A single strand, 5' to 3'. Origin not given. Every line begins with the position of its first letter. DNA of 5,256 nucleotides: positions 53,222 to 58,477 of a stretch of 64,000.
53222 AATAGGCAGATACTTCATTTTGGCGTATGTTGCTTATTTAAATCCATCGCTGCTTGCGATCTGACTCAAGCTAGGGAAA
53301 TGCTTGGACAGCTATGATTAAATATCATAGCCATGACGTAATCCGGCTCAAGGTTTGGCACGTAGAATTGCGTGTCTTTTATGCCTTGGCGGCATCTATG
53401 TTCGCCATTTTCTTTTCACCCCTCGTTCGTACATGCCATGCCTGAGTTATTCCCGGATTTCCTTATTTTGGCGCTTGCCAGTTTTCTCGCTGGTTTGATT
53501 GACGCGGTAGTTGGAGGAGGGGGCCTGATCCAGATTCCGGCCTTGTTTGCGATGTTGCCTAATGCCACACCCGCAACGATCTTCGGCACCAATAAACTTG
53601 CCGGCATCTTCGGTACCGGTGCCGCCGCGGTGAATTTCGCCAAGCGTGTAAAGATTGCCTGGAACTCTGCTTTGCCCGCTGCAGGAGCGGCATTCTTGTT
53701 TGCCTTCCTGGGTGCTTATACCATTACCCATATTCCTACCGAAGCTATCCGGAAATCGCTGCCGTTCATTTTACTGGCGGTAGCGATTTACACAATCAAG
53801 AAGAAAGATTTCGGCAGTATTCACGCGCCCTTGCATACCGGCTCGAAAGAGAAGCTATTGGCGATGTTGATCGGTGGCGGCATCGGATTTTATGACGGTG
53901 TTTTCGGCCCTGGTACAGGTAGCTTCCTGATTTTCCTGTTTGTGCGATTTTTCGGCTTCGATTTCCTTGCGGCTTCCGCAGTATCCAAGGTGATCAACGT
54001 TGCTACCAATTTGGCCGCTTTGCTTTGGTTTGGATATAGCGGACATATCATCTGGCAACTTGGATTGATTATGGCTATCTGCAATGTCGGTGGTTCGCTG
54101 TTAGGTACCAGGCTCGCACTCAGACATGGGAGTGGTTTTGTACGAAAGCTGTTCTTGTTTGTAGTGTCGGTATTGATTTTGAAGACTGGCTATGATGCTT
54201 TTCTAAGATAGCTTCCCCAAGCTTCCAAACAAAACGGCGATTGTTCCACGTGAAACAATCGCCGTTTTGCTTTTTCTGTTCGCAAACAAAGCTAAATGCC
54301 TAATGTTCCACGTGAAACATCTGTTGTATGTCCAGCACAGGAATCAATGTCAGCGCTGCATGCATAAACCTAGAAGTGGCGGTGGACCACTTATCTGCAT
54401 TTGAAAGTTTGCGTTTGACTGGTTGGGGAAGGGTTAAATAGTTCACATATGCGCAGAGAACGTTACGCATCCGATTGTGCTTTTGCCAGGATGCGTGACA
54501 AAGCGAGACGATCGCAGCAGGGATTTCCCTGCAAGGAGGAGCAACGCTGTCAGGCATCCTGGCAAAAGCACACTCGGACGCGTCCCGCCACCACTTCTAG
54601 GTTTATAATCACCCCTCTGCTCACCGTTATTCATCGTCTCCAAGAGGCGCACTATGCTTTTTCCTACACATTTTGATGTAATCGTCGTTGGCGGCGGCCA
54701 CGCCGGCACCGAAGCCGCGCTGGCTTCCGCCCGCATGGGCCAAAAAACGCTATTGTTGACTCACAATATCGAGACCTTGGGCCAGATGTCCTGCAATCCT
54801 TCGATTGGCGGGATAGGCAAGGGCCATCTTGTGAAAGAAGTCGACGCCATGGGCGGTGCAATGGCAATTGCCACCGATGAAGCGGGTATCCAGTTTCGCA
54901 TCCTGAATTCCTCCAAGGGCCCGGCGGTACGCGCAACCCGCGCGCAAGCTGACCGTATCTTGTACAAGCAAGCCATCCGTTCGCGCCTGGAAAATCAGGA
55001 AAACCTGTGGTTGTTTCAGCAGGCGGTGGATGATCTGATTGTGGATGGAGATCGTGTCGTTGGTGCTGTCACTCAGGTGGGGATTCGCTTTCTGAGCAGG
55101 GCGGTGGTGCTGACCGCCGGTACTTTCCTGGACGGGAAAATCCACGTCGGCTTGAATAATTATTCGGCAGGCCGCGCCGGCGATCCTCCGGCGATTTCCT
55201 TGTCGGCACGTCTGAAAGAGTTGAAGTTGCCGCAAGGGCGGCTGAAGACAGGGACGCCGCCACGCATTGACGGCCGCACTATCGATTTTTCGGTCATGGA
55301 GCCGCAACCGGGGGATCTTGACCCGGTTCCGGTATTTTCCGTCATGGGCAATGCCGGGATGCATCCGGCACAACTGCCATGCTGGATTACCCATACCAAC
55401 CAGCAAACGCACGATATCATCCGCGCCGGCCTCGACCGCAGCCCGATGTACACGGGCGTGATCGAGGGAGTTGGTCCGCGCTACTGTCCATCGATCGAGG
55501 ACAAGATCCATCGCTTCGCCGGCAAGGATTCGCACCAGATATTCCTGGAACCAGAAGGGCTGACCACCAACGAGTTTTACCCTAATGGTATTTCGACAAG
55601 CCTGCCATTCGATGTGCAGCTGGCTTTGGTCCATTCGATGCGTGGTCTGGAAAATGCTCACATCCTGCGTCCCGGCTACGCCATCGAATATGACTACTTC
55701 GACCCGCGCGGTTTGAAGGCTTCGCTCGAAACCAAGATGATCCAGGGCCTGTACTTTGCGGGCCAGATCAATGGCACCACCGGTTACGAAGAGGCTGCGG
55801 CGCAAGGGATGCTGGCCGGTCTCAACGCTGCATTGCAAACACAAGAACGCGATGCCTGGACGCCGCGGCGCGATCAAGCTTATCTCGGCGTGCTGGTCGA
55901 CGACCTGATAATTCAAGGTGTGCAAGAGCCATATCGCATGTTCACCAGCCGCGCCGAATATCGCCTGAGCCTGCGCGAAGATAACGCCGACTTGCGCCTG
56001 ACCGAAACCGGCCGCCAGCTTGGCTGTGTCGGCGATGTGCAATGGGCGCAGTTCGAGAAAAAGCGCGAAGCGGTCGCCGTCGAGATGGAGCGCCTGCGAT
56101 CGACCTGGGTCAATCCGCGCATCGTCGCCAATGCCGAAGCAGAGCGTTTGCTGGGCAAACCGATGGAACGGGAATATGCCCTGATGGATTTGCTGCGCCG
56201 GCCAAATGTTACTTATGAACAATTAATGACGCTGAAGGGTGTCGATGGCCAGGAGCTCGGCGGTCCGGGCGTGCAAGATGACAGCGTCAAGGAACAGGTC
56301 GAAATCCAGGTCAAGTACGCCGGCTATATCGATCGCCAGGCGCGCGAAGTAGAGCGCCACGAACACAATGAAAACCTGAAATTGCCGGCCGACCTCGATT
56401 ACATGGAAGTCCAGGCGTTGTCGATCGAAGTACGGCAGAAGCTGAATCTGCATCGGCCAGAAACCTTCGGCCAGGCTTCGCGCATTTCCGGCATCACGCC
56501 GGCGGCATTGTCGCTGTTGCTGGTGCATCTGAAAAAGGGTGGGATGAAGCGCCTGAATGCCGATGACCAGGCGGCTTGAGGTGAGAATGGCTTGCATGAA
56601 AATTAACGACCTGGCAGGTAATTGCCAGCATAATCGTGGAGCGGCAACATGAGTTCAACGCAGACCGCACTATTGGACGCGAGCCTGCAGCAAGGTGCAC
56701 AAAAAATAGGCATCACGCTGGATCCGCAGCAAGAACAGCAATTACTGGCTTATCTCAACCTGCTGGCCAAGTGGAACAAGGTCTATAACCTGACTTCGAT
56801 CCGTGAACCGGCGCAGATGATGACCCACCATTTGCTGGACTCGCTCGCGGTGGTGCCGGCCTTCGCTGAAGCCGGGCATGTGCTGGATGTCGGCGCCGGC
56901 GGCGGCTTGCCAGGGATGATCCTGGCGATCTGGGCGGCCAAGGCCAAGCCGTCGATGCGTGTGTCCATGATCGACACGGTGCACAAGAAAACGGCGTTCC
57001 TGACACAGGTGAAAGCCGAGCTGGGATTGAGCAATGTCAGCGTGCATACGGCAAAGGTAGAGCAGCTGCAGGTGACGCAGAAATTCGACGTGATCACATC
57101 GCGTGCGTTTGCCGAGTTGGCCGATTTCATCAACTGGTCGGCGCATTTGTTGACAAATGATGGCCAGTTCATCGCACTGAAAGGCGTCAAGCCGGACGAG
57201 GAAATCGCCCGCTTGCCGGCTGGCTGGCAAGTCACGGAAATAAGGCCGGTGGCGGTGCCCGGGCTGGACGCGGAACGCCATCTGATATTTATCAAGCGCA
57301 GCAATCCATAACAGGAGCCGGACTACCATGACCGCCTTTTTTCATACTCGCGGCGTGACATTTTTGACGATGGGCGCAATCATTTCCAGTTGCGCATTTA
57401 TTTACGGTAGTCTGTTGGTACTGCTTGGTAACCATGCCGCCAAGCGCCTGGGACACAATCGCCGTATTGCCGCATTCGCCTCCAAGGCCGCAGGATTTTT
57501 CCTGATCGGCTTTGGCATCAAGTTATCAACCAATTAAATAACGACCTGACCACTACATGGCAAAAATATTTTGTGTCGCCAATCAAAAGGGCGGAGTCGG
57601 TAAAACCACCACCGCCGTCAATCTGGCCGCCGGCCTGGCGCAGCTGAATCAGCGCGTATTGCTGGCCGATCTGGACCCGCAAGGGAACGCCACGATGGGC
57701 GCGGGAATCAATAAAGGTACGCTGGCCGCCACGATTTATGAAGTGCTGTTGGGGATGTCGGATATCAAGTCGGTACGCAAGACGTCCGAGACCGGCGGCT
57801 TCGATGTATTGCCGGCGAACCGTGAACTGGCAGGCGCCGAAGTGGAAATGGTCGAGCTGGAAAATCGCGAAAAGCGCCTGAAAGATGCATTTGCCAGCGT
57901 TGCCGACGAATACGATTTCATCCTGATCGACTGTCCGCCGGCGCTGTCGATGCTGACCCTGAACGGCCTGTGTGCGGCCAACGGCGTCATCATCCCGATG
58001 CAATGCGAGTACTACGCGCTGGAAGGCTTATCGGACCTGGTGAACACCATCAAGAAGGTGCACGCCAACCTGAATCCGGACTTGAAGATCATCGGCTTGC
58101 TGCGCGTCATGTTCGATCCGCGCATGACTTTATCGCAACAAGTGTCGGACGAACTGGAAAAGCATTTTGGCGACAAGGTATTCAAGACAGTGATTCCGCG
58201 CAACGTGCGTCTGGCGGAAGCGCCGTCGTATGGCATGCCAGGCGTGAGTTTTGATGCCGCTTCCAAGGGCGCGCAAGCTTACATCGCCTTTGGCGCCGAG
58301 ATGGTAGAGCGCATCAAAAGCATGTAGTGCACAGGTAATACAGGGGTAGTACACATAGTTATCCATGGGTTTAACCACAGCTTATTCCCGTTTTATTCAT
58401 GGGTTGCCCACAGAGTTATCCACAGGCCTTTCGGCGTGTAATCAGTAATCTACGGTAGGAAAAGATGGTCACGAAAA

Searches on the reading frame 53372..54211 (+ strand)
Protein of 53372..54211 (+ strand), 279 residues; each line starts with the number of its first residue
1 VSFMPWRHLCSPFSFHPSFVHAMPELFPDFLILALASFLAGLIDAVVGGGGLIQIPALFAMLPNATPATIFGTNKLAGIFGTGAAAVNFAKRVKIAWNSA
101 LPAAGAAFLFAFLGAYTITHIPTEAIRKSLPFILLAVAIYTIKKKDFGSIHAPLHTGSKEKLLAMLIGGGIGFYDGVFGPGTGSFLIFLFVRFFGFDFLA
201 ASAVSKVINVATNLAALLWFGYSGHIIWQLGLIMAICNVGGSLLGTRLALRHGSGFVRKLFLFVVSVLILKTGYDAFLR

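Call 7: search_protein_families(library=pfam, proteins=[window:53372-54211:+])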
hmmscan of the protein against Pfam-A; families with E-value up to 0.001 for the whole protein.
window:53372-54211:+ (279 aa): 1 family
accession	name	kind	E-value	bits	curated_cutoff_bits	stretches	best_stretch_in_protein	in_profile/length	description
PF01925.25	TauE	-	2.2e-46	158.9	32.6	1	33-271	1-236/237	Sulfite exporter TauE/SafE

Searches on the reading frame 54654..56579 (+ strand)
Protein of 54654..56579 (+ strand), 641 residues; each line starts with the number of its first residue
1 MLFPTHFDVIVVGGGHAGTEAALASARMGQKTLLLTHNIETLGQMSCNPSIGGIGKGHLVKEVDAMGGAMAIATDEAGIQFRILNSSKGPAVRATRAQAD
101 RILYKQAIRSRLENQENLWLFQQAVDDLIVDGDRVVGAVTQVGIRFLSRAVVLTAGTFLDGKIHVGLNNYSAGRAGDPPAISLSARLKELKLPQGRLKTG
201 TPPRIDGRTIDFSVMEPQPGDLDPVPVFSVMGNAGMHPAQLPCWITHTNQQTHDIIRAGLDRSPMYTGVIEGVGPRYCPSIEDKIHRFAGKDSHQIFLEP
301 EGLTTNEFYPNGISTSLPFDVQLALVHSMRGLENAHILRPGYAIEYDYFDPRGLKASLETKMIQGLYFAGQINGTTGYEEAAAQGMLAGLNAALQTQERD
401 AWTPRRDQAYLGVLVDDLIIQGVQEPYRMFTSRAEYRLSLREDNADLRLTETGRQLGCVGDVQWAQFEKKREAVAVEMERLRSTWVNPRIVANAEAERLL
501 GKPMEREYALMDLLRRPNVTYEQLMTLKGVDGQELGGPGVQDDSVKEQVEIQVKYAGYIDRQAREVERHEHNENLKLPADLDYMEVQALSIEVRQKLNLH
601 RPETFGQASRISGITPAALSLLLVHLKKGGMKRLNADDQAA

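Call 7: search_protein_families(library=pfam, proteins=[window:54654-56579:+])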
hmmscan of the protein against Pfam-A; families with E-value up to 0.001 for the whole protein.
window:54654-56579:+ (641 aa): 6 families
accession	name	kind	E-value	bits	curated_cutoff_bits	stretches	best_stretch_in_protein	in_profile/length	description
PF01134.28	GIDA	-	3.9e-169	563.3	22.1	1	8-399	1-390/391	Glucose inhibited division protein A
PF21680.2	GIDA_C_1st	-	8.3e-26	91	24.7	1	462-562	2-95/96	tRNA modifying enzyme MnmG/GidA C-terminal helical domain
PF13932.14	SAM_GIDA_C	-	1.3e-25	89.4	27.1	1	567-623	1-57/57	tRNA modifying enzyme MnmG/GidA C-terminal helical bundle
PF12831.13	FAD_oxidored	-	2.2e-08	34.2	27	1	8-160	1-142/416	FAD dependent oxidoreductase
PF00890.30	FAD_binding_2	-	8.3e-07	29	20.4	1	8-38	1-31/414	FAD binding domain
PF07992.20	Pyr_redox_2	-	0.0002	21.4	26.1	1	7-37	1-32/291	Pyridine nucleotide-disulphide oxidoreductase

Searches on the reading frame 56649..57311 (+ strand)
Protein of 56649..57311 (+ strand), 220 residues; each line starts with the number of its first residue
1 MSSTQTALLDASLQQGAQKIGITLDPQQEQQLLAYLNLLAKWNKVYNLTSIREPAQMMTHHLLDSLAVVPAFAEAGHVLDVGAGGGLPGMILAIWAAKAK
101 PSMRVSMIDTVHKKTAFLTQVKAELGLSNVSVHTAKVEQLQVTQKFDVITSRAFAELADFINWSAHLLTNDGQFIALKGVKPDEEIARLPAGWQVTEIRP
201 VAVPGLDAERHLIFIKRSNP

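Call 7: search_protein_families(library=pfam, proteins=[window:56649-57311:+])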
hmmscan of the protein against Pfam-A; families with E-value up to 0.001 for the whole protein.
window:56649-57311:+ (220 aa): 4 families
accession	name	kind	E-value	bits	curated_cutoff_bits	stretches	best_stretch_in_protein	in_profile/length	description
PF02527.21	GidB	-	5e-56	189.4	27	1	28-212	1-183/184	rRNA small subunit methyltransferase G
PF13847.12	Methyltransf_31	-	3e-08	33.9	27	1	75-176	4-109/145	Methyltransferase domain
PF05175.20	MTS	-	4.5e-06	26.8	23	1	66-151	27-104/170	Methyltransferase small domain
PF13649.12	Methyltransf_25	-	1.8e-05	25.8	27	1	78-156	1-76/97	Methyltransferase domain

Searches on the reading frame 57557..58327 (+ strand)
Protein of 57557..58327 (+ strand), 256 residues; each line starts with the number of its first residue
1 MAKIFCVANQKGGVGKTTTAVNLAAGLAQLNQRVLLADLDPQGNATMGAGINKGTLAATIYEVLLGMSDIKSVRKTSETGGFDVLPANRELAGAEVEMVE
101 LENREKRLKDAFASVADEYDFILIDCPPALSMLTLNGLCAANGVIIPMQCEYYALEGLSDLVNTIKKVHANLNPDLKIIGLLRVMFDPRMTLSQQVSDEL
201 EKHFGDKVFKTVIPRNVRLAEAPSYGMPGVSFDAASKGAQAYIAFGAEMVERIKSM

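Call 7: search_protein_families(library=pfam, proteins=[window:57557-58327:+])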
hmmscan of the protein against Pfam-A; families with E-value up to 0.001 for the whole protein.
window:57557-58327:+ (256 aa): 7 families
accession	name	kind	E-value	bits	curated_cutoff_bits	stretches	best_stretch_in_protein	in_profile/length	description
PF13614.12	AAA_31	-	6e-65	218.9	27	1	3-178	2-177/177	AAA domain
PF01656.29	CbiA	-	7.3e-28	97.5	25.4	1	6-228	2-124/125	CobQ/CobB/MinD/ParA nucleotide binding domain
PF09140.17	MipZ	-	9.7e-13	48.4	20.7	1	4-155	2-136/262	ATPase MipZ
PF10609.15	ParA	-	3.1e-10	40.4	27.1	1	3-44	4-45/246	NUBPL iron-transfer P-loop NTPase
PF06564.18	CBP_BcsQ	-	1.8e-09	37.9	21.3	1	3-144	2-141/234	Cellulose biosynthesis protein BcsQ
PF00142.24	Fer4_NifH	-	5.2e-07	29.8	25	1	10-55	7-54/271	4Fe-4S iron sulfur cluster binding proteins, NifH/frxC family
PF02374.21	ArsA_ATPase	-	2.1e-06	27.6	24.3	1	10-43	8-41/305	Anion-transporting ATPase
